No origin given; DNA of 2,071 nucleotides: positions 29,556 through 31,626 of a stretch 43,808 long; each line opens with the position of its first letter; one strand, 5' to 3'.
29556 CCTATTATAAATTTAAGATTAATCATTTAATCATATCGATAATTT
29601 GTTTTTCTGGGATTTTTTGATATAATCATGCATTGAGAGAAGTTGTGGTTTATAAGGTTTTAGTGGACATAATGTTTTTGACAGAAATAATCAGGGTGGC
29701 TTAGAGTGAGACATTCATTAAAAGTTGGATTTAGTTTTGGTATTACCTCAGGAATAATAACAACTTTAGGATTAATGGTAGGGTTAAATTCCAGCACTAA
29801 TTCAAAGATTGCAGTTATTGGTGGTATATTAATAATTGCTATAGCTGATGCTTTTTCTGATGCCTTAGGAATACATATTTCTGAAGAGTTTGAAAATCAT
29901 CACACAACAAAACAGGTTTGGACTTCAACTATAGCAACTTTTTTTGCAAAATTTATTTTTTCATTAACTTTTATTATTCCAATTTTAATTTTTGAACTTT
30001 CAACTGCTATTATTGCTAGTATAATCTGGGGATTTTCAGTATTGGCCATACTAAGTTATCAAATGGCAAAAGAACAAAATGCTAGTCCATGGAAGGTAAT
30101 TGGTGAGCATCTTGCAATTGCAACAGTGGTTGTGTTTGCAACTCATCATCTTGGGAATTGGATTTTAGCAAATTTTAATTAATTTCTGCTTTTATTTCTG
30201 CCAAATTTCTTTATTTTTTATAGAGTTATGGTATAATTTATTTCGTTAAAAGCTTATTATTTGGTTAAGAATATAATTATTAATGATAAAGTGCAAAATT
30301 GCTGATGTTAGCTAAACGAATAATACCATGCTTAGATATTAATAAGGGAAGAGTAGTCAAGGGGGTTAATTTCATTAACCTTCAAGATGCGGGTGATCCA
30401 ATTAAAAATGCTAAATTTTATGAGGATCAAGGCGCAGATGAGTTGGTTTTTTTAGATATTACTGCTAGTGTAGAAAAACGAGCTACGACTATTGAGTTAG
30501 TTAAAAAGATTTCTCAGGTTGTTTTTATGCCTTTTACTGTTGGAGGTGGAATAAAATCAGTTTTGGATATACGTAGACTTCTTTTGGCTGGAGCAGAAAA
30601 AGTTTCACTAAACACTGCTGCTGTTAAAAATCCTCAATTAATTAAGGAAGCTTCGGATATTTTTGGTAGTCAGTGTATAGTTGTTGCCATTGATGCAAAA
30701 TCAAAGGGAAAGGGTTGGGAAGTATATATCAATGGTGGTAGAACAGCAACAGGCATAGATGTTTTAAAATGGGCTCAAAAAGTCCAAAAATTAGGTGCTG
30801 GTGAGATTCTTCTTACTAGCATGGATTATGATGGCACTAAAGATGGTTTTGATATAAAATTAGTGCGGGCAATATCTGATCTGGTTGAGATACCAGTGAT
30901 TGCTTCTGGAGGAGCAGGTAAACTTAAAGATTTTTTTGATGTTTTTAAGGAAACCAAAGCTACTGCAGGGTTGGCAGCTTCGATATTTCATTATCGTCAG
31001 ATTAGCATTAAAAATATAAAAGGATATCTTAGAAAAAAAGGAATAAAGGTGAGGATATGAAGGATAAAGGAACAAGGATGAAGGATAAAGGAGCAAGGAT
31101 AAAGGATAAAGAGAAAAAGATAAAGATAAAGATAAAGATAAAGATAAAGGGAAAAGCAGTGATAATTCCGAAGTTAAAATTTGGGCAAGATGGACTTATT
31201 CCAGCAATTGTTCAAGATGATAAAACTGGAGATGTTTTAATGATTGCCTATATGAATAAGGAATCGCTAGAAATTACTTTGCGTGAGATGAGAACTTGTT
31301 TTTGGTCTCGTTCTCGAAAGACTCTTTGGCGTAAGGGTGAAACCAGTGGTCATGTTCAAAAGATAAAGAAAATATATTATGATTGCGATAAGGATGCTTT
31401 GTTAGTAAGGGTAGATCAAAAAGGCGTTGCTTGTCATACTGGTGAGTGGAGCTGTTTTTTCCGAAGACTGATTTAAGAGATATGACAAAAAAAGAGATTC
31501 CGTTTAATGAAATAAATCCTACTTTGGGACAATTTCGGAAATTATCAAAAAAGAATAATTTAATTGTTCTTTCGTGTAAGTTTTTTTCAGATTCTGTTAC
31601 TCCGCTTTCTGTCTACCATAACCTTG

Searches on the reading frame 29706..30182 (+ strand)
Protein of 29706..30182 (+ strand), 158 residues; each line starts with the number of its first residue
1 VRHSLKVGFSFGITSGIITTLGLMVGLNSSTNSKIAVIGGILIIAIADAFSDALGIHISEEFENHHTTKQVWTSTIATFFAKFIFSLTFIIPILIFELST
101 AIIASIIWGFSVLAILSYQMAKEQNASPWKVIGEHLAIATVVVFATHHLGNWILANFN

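Call 7: search_protein_families(library=ncbifam, proteins=[window:29706-30182:+], max_evalue=0.00001)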
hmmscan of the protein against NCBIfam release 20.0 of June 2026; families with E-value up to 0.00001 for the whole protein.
window:29706-30182:+ (158 aa): 0 families

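Call 90: search_protein_families(library=pfam, proteins=[window:29706-30182:+], max_evalue=0.001)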
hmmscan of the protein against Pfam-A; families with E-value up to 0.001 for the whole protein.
window:29706-30182:+ (158 aa): 1 family
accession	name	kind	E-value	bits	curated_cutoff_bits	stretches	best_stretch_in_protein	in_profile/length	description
PF01988.24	VIT1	-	1e-08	35.7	28.1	2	11-70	6-66/214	VIT family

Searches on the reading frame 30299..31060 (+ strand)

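Call 7: search_protein_families(library=ncbifam, proteins=[window:30299-31060:+], max_evalue=0.00001)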
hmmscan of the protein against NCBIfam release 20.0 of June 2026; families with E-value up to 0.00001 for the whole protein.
window:30299-31060:+ (253 aa): 15 families
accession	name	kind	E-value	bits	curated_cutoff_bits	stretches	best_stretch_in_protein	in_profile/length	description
TIGR00735.1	hisF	equivalog_domain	1.1e-111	372.1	294.55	1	3-252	1-254/254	imidazole glycerol phosphate synthase subunit HisF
TIGR03572.1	WbuZ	equivalog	7.1e-87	290.6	299.7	1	3-232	1-232/232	glycosyl amidation-associated protein WbuZ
NF038364.1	AglZ_HisF2_fam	equivalog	9.9e-72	241.3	310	1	5-233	2-231/248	AglZ/HisF2 family acetamidino modification protein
NF010112.0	PRK13585.1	equivalog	4.2e-45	154.2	243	1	7-239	4-233/241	1-(5-phosphoribosyl)-5-[(5-phosphoribosylamino)methylideneamino]imidazole-4-carboxamide isomerase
TIGR00007.1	TIGR00007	equivalog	1.1e-38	133.2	228.95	1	8-214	1-206/231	1-(5-phosphoribosyl)-5-[(5-phosphoribosylamino)methylideneamino]imidazole-4-carboxamide isomerase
TIGR01919.1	hisA-trpF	equivalog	1.9e-22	80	306.45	1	8-220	5-216/243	bifunctional 1-(5-phosphoribosyl)-5-((5-phosphoribosylamino)methylideneamino)imidazole-4-carboxamide isomerase/phosphoribosylanthranilate is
NF010113.0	PRK13586.1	equivalog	1.5e-21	77.2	238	1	7-212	3-204/232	1-(5-phosphoribosyl)-5-((5-phosphoribosylamino)methylideneamino)imidazole-4-carboxamide isomerase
NF010114.0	PRK13587.1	equivalog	8.6e-18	64.8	305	1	46-215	46-210/234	1-(5-phosphoribosyl)-5-((5-phosphoribosylamino)methylideneamino)imidazole-4-carboxamide isomerase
NF003156.0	PRK04128.1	equivalog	5.5e-12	46.1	285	1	7-214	3-199/231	1-(5-phosphoribosyl)-5-((5-phosphoribosylamino)methylideneamino)imidazole-4-carboxamide isomerase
NF010712.0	PRK14114.1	equivalog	1.2e-11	44.5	327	1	8-228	3-219/241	1-(5-phosphoribosyl)-5-((5-phosphoribosylamino)methylideneamino)imidazole-4-carboxamide isomerase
TIGR02129.1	hisA_euk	equivalog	6.6e-11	42.4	229.3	1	9-221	4-227/255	phosphoribosylformimino-5-aminoimidazole carboxamide ribotide isomerase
TIGR00734.1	hisAF_rel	hypoth_equivalog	6.5e-08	32.7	179.85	1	30-228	34-214/221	HisA/HisF family protein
TIGR03151.1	enACPred_II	equivalog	3.9e-07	29.6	453.1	0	157-207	120-171/307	enoyl-[acyl-carrier-protein] reductase FabK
NF005574.0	PRK07259.1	equivalog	4.8e-07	29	269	0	64-117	225-278/304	dihydroorotate dehydrogenase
NF003198.0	PRK04169.1-2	subfamily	2.6e-06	26.7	247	0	50-120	172-241/249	geranylgeranylglyceryl/heptaprenylglyceryl phosphate synthase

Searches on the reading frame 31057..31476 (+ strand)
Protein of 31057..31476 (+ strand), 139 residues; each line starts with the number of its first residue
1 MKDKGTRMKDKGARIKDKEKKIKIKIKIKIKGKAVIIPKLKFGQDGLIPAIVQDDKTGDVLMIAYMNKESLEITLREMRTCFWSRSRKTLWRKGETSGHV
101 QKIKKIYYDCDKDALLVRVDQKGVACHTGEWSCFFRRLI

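Call 90: search_protein_families(library=pfam, proteins=[window:31057-31476:+], max_evalue=0.001)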
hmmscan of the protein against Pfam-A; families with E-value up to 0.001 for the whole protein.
window:31057-31476:+ (139 aa): 1 family
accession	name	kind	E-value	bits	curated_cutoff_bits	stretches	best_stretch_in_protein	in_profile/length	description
PF01502.23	PRA-CH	-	3e-35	120.3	27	1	62-135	1-74/74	Phosphoribosyl-AMP cyclohydrolase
